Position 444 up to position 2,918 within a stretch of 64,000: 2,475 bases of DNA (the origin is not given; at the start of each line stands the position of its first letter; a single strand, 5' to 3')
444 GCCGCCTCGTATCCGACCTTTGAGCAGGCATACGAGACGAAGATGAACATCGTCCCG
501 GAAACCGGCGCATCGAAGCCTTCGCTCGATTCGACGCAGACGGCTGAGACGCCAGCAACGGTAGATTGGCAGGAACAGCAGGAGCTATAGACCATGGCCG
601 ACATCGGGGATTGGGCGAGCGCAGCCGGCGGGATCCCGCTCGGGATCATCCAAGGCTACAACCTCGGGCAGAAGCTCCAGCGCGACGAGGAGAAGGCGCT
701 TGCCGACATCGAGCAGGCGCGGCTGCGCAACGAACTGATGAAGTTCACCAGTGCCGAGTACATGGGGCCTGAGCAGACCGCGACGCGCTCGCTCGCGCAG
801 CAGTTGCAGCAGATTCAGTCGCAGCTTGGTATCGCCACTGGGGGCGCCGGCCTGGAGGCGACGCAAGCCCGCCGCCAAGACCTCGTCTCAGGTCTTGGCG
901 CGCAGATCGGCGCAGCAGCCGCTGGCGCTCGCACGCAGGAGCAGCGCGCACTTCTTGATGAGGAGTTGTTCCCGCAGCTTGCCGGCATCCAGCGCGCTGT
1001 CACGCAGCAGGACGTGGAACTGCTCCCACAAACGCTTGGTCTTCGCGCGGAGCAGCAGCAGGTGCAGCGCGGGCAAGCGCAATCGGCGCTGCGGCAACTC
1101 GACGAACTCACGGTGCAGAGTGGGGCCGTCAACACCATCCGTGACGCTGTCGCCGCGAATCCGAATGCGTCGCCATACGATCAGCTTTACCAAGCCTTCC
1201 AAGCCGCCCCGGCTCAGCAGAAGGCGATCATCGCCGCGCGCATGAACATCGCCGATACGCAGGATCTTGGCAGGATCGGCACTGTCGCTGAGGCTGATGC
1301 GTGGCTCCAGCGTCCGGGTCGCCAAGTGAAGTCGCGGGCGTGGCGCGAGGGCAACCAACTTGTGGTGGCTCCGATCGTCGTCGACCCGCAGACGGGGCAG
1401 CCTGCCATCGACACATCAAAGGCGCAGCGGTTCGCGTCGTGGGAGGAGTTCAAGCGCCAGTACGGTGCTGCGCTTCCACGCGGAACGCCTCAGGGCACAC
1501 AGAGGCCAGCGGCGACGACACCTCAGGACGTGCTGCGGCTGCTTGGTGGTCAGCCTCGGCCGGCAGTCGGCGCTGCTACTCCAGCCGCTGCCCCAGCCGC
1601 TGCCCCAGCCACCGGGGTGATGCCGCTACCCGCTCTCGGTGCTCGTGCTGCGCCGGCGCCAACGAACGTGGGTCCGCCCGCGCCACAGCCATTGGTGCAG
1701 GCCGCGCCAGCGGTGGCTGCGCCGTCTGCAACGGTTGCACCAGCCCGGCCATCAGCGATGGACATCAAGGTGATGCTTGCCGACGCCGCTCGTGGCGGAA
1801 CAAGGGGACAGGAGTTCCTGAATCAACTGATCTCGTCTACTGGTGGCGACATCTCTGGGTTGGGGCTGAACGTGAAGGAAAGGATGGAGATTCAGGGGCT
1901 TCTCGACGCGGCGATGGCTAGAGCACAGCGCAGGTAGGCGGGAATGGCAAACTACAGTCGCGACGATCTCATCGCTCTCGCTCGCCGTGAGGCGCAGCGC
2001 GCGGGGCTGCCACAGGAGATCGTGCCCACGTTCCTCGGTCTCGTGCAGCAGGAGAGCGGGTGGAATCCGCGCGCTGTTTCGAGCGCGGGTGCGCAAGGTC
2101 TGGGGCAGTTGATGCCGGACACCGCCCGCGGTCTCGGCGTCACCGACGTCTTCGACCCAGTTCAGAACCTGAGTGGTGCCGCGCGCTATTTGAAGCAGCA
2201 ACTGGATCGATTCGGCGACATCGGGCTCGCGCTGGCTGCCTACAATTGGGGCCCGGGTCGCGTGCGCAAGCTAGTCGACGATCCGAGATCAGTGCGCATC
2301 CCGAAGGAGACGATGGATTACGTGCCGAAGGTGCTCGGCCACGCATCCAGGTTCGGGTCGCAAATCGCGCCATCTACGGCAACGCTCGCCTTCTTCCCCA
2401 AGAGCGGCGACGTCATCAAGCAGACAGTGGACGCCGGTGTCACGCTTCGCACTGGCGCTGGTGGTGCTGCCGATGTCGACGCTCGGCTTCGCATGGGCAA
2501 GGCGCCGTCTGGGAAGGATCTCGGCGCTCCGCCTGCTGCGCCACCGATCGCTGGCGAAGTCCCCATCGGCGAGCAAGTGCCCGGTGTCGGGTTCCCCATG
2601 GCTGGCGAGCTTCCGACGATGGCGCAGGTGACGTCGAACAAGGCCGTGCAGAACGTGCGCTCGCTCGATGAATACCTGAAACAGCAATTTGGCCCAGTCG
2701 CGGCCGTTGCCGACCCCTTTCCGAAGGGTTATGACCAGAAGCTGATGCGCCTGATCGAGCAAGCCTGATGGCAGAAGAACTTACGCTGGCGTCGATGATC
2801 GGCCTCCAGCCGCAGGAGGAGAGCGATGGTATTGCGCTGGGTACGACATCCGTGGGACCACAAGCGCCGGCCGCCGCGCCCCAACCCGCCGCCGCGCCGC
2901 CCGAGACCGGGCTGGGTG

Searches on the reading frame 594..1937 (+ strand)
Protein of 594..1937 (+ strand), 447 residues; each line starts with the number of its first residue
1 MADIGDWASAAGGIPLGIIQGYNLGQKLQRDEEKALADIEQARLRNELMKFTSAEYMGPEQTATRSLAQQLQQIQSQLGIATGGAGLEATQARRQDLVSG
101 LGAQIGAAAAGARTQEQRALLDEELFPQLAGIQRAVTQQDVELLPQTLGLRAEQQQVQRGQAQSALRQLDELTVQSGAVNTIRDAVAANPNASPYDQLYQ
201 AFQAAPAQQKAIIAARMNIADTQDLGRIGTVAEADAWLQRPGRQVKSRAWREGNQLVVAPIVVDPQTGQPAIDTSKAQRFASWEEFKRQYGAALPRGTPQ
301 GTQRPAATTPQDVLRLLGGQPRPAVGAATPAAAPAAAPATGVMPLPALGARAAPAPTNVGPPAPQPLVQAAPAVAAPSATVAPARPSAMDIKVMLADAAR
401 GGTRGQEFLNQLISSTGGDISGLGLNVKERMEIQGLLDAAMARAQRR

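Call 6: search_protein_families(library=phrogs, proteins=[window:594-1937:+])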
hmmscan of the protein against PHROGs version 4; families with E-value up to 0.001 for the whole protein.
window:594-1937:+ (447 aa): 0 families

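Call 15: search_protein_families(library=pfam, max_evalue=0.01, proteins=[window:594-1937:+])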
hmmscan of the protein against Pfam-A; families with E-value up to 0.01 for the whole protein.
window:594-1937:+ (447 aa): 0 families

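Call 89: search_solved_structures(query=window:594-1937:+, max_evalue=0.1)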
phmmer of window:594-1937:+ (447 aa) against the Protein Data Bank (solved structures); distinct sequences matched with E-value up to 0.1: 1.
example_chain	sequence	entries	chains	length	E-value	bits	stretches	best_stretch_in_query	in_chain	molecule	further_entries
4xcg_A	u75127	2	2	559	0.026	17.1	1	84-176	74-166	Thermosome subunit alpha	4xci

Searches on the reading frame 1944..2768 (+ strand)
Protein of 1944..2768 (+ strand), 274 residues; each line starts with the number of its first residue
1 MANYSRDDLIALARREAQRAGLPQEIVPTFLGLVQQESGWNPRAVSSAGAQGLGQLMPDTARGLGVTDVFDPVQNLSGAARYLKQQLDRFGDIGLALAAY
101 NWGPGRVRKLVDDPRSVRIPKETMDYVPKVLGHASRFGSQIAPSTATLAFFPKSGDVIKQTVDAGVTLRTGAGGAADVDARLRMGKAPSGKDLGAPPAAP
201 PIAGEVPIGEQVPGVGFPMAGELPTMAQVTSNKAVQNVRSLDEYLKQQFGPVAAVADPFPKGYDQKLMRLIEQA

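Call 15: search_protein_families(library=pfam, max_evalue=0.01, proteins=[window:1944-2768:+])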
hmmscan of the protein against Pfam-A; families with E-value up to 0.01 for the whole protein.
window:1944-2768:+ (274 aa): 2 families
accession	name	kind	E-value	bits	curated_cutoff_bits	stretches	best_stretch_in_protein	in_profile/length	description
PF01464.25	SLT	-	8e-25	87.1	21.3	1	28-112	15-106/117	Transglycosylase SLT domain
PF18013.6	Phage_lysozyme2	-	0.0042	17.7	28.2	1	23-62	16-59/140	Phage tail lysozyme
